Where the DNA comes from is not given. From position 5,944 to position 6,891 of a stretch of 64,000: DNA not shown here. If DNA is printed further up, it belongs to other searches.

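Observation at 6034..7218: GNAT-fold / TIR-domain fusion encoded as a stand-alone, self-promoted gene: candidate undescribed single-gene immune module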

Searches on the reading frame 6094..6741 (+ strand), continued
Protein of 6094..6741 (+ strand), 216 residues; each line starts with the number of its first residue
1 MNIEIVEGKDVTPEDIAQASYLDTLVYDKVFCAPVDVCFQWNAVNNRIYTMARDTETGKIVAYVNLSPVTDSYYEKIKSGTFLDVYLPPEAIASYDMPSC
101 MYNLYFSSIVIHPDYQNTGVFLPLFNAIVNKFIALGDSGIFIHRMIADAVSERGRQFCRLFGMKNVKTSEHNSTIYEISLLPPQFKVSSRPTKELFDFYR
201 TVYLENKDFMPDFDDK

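Call 29: search_protein_families(library=pfam, proteins=[P0122, P0123, P0127, P0128, P0136, P0138, P0154, P0158, P0224, P0177], max_evalue=0.001)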
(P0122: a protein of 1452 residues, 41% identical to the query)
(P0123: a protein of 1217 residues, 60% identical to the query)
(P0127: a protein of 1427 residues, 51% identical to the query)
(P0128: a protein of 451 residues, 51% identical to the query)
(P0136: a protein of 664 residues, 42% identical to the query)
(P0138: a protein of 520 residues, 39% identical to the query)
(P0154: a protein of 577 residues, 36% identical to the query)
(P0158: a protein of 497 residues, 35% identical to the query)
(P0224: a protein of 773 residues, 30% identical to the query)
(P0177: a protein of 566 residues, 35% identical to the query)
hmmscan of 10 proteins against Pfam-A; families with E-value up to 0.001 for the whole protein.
P0122 (1452 aa): 4 families
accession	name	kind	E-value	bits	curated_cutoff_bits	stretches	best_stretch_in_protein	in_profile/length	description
PF13023.12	HD_3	-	2.4e-20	73.5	22.5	1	1021-1169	3-147/165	HD domain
PF13676.11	TIR_2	-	4.3e-19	69.6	28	1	228-338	1-111/122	TIR domain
PF12917.13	YfbR-like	-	3.2e-05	24.1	25.9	1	1020-1102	7-89/182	5'-deoxynucleotidase YfbR-like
PF01582.25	TIR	-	3.5e-05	24.1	21.3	1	233-306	11-84/179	TIR domain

P0123 (1217 aa): 2 families
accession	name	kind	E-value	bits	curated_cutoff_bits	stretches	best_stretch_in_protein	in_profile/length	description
PF13023.12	HD_3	-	2.5e-27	96.3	22.5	1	1037-1183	6-146/165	HD domain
PF12917.13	YfbR-like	-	1.1e-07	32.2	25.9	1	1049-1184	21-158/182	5'-deoxynucleotidase YfbR-like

P0127 (1427 aa): 7 families
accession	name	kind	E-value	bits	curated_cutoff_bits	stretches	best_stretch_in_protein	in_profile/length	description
PF13302.13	Acetyltransf_3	-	2.2e-28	100.1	25.4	1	921-1060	1-138/138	Acetyltransferase (GNAT) domain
PF00583.31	Acetyltransf_1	-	1.8e-16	60.9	20.7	1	948-1059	7-116/116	Acetyltransferase (GNAT) family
PF13676.11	TIR_2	-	1.5e-11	45.2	28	1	5-126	1-110/122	TIR domain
PF13424.12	TPR_12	-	1.1e-07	32.4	30.1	1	677-735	10-70/77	Tetratricopeptide repeat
PF07719.23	TPR_2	-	2e-06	27.9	27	0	594-623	2-31/34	Tetratricopeptide repeat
PF00515.34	TPR_1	-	7.4e-05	22.8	27.8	0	712-739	3-30/34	Tetratricopeptide repeat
PF13508.13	Acetyltransf_7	-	0.00064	20.5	27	0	1306-1352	28-59/84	Acetyltransferase (GNAT) domain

P0128 (451 aa): 1 family
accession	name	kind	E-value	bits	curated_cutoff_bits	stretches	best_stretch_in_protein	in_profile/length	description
PF13676.11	TIR_2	-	8.2e-14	52.6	28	1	9-117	1-102/122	TIR domain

P0136 (664 aa): 0 families

P0138 (520 aa): 0 families

P0154 (577 aa): 2 families
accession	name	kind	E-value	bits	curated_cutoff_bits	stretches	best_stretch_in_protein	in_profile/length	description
PF13676.11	TIR_2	-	2.5e-16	60.7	28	1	212-320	1-109/122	TIR domain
PF08937.16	ThsB_TIR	-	0.0003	21.6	21.2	1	253-295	50-92/100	Thoeris protein ThsB, TIR-like domain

P0158 (497 aa): 2 families
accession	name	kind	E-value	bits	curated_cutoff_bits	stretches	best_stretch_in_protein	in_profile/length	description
PF13676.11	TIR_2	-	1.3e-21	77.8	28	1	6-103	2-100/122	TIR domain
PF01582.25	TIR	-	3.5e-13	50.2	21.3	1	3-112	2-112/179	TIR domain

P0224 (773 aa): 1 family
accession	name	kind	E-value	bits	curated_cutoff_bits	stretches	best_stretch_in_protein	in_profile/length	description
PF01554.23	MatE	-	1.5e-20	74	24.9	2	17-174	4-160/161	MatE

P0177 (566 aa): 1 family
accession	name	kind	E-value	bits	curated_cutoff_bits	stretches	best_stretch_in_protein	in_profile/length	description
PF12770.12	CHAT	-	2e-08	34.5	24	1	418-539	127-256/289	CHAT domain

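Call 30: search_protein_families(library=pfam, proteins=[P0129, P0156, P0172, P0161, P0211, P0238, P0150, P0173, P0209, P0194], max_evalue=0.001)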
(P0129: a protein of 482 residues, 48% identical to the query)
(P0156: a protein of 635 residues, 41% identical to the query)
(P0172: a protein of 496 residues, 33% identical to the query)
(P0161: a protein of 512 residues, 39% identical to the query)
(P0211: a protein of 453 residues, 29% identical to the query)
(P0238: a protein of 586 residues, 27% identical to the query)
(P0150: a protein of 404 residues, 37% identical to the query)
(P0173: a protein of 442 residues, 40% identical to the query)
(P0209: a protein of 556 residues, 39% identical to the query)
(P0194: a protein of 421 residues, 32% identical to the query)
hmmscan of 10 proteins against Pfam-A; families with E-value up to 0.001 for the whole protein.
P0129 (482 aa): 1 family
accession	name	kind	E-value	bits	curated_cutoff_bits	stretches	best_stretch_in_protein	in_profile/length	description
PF13676.11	TIR_2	-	2.6e-17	63.9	28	1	10-128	1-116/122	TIR domain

P0156 (635 aa): 0 families

P0172 (496 aa): 2 families
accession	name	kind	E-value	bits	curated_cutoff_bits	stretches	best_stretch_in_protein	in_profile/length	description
PF13676.11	TIR_2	-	6.4e-20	72.3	28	1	5-101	1-95/122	TIR domain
PF01582.25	TIR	-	2.7e-15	57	21.3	1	3-103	2-103/179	TIR domain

P0161 (512 aa): 0 families

P0211 (453 aa): 0 families

P0238 (586 aa): 0 families

P0150 (404 aa): 0 families

P0173 (442 aa): 1 family
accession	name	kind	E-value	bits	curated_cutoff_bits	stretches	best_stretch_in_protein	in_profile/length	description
PF01554.23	MatE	-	0.00033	20.8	24.9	1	24-174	11-160/161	MatE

P0209 (556 aa): 0 families

P0194 (421 aa): 0 families

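Call 50: search_solved_structures(query=A4, max_evalue=10, show_alignments=3)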
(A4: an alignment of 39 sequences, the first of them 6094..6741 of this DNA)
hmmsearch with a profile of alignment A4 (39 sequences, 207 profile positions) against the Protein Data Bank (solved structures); distinct sequences matched with E-value up to 10: 42.
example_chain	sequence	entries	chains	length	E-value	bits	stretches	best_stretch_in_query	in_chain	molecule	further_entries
6yug_A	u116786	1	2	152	0.00053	22.7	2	110-170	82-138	Diamine acetyltransferase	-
6wqb_A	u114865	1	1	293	0.024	17.3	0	108-137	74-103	N-terminal acetyltransferase, GNAT family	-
6wqc_A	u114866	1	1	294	0.024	17.3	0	108-137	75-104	N-terminal acetyltransferase, GNAT family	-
3igr_A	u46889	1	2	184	0.039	16.6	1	37-92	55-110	Ribosomal-protein-S5-alanine N-acetyltransferase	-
5gjv_C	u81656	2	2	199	0.045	16.4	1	110-180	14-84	Voltage-dependent L-type calcium channel subunit beta-1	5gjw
4lx9_A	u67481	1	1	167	0.08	15.5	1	106-144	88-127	ARCHAEAL AMINO-TERMINAL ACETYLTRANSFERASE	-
2x7b_A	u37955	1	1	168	0.082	15.5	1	106-144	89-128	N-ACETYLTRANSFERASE SSO0209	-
4r3k_A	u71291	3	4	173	0.083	15.5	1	106-144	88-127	Uncharacterized N-acetyltransferase SSO0209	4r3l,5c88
5kga_A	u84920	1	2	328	0.086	15.4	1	101-136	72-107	Predicted acetyltransferase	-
5kf1_A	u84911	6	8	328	0.09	15.4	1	101-136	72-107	Predicted acetyltransferase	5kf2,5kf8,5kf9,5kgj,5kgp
5kgh_A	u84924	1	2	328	0.094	15.3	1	101-136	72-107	Predicted acetyltransferase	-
6ag4_A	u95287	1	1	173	0.14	14.8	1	107-143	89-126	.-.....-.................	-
1t0h_B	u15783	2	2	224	0.14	14.7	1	110-181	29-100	VOLTAGE-GATED CALCIUM CHANNEL SUBUNIT BETA2A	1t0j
7wx5_A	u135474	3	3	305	0.15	14.6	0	109-133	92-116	N-acetyltransferase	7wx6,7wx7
5ib0_A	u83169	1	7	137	0.17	14.5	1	104-135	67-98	Uncharacterized protein PA4534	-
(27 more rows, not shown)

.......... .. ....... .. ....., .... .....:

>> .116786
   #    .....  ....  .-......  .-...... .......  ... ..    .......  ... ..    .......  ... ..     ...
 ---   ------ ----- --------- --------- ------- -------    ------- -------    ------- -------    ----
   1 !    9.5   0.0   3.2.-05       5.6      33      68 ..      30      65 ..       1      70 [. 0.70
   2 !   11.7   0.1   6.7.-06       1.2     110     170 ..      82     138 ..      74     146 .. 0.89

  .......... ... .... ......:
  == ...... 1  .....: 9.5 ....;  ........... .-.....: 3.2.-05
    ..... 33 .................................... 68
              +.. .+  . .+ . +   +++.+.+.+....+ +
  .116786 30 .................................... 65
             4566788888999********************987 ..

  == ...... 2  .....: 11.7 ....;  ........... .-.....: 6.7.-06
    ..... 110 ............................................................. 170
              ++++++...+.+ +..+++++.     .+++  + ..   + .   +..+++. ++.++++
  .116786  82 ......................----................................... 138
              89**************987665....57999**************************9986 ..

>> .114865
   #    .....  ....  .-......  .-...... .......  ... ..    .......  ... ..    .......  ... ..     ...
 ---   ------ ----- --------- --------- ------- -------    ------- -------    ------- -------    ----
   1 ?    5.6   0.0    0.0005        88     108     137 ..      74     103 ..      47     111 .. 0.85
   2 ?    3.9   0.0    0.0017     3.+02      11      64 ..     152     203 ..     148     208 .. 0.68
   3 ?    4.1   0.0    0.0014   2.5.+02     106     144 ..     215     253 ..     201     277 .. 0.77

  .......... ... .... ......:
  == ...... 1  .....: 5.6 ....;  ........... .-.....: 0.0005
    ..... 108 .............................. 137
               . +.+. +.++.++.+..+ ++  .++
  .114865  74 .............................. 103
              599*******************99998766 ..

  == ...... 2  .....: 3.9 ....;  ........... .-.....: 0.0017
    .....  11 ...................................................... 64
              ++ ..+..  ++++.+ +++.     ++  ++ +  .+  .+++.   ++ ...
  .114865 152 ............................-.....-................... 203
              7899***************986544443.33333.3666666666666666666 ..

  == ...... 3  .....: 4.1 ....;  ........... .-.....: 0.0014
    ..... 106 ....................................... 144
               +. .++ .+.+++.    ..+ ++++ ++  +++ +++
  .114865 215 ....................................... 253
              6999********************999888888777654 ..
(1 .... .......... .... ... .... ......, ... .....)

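Call 51: search_protein_families(library=pfam, alignment_id=A4, max_evalue=0.01)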
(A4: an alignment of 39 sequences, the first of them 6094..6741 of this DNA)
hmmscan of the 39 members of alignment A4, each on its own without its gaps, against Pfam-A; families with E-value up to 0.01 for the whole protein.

A. member 1, window:6094-6741:+ (216 aa): 0 families

B. families by the number of members that match (of 39 scanned): 10 families
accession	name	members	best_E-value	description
PF00583.31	Acetyltransf_1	21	1.1e-10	Acetyltransferase (GNAT) family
PF13508.13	Acetyltransf_7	11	2.8e-09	Acetyltransferase (GNAT) domain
PF13673.13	Acetyltransf_10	10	2.2e-05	Acetyltransferase (GNAT) domain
PF13527.13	Acetyltransf_9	4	0.00025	Acetyltransferase (GNAT) domain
PF08445.16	FR47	4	0.00077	FR47-like protein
PF14542.12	Acetyltransf_CG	4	0.0016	GCN5-related N-acetyl-transferase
PF13880.12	Acetyltransf_13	2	0.00073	ESCO1/2 acetyl-transferase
PF17013.11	Acetyltransf_15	2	0.0034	Putative acetyl-transferase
PF23209.2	IDM1_C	1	0.0069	Increased DNA methylation 1, C-terminal domain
PF13774.12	Longin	1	0.008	Regulated-SNARE-like domain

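Call 59: search_protein_families(library=padloc, alignment_id=A5, max_evalue=0.00001)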
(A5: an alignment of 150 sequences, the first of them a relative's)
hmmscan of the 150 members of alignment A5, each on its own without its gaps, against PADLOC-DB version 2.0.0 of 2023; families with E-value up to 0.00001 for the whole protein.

A. member 1, L003:170-865:+ (232 aa): 0 families

B. families by the number of members that match (of 150 scanned): 121 families (the first 25 are shown)
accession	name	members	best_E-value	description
PDLC04135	mad3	5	5e-31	mads_3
PDLC04140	mad8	5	3.1e-09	mads_8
PDLC04689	PDC-M51A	4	5.1e-09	-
PDLC02012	SAVED5--SAVED_TIR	3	1.4e-08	-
PDLC03951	RmrA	2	2.2e-12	-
PDLC04030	PD-T4-2_B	2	4.1e-12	-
PDLC02421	Aga_TIR-PNTD1-PNTD2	2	1.5e-11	Class I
PDLC03954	RmrA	2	4.8e-11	-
PDLC02403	Aga_TIR-PNTD1-PNTD2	2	1.6e-10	Class I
PDLC02926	HTH_VI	2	1e-09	-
PDLC01580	Cas9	1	1.6e-119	"CAS-II-A,CAS-II-B,CAS-II-C; effector__SPE"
PDLC01256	Cas9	1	7.9e-103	"CAS-II-A,CAS-II-B,CAS-II-C; effector__SPE"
PDLC02061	Cas1_II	1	1e-102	-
PDLC00973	Cas9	1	1.3e-100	CRISPR subtype II RNA-guided endonuclease Cas9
PDLC01333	Cas1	1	7.5e-88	"CAS-I,CAS-II,CAS-III,CAS-IV,CAS-V,CAS-VI; acquisition_1"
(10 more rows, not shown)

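Call 60: search_protein_families(library=pfam, alignment_id=A5, max_evalue=0.00001)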
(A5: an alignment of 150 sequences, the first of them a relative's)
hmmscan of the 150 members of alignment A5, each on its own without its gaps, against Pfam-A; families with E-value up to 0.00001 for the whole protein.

A. member 1, L003:170-865:+ (232 aa): 0 families

B. families by the number of members that match (of 150 scanned): 131 families (the first 25 are shown)
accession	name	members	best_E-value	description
PF00005.33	ABC_tran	5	5.7e-31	ABC transporter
PF13676.11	TIR_2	5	2.1e-18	TIR domain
PF00664.28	ABC_membrane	4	2.5e-41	ABC transporter transmembrane region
PF04055.27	Radical_SAM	4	6.2e-18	Radical SAM superfamily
PF13443.12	HTH_26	4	8.5e-18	Cro/C1-type HTH DNA-binding domain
PF02310.24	B12-binding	4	8.6e-14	B12 binding domain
PF13508.13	Acetyltransf_7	3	7.8e-14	Acetyltransferase (GNAT) domain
PF01042.26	Ribonuc_L-PSP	2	1.8e-26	Endoribonuclease L-PSP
PF01926.29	MMR_HSR1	2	1.5e-25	50S ribosome-binding GTPase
PF02915.23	Rubrerythrin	2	7.5e-25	Rubrerythrin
PF01061.29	ABC2_membrane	2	3e-23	ABC-2 type transporter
PF02421.24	FeoB_N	2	2.2e-17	Ferrous iron transport protein B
PF12698.13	ABC2_membrane_3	2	6.9e-17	ABC-2 family transporter protein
PF01381.28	HTH_3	2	3.8e-15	Helix-turn-helix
PF00583.31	Acetyltransf_1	2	8.7e-14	Acetyltransferase (GNAT) family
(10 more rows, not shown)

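Call 67: search_protein_families(library=ncbifam, proteins=[P0125, P0141, P0210, P0245, L008:11042-12235:+, P0123, P0177], max_evalue=0.001)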
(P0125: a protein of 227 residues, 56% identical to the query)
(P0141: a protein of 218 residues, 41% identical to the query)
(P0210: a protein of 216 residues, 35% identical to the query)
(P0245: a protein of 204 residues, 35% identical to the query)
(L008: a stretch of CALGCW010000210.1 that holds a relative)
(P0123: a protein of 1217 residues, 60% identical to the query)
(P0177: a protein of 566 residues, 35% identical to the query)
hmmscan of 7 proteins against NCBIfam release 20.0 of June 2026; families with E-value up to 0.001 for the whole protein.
P0125 (227 aa): 0 families

P0141 (218 aa): 0 families

P0210 (216 aa): 0 families

P0245 (204 aa): 1 family
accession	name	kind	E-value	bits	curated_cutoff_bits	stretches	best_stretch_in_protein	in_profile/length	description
TIGR01575.1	rimI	equivalog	0.00021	21.4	86.4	0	105-132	57-84/132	ribosomal protein S18-alanine N-acetyltransferase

L008:11042-12235:+ (398 aa): 0 families

P0123 (1217 aa): 0 families

P0177 (566 aa): 0 families

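Call 68: find_related_loci(query=A2, collection=viral_contigs, flank=8000)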
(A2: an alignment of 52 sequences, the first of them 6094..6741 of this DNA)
Query A2 (216 aa) in viral_contigs; peptide patterns used: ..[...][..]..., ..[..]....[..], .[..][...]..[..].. (x = any residue, [..] = any of these).
466 stretches matched a pattern, but none encodes a relative of the query by tblastn (E <= 1e-3).

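Call 81: search_protein_families(library=pfam, alignment_id=A7, max_evalue=0.0001)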
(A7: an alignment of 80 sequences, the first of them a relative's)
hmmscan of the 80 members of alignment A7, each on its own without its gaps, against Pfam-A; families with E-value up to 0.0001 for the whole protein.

A. member 1, P0121 (402 aa): 1 family
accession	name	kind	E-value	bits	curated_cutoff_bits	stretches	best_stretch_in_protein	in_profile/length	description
PF13676.11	TIR_2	-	6.4e-07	30.3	28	1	7-126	2-108/122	TIR domain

B. families by the number of members that match (of 80 scanned): 8 families
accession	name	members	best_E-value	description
PF13676.11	TIR_2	42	1.2e-22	TIR domain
PF01582.25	TIR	26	1e-15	TIR domain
PF13643.11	DUF4145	7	2e-09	Domain of unknown function (DUF4145)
PF08937.16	ThsB_TIR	5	4.1e-07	Thoeris protein ThsB, TIR-like domain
PF00583.31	Acetyltransf_1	3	5.7e-06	Acetyltransferase (GNAT) family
PF01554.23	MatE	1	1.5e-20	MatE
PF00656.27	Peptidase_C14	1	8.5e-18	Caspase domain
PF12770.12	CHAT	1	2e-08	CHAT domain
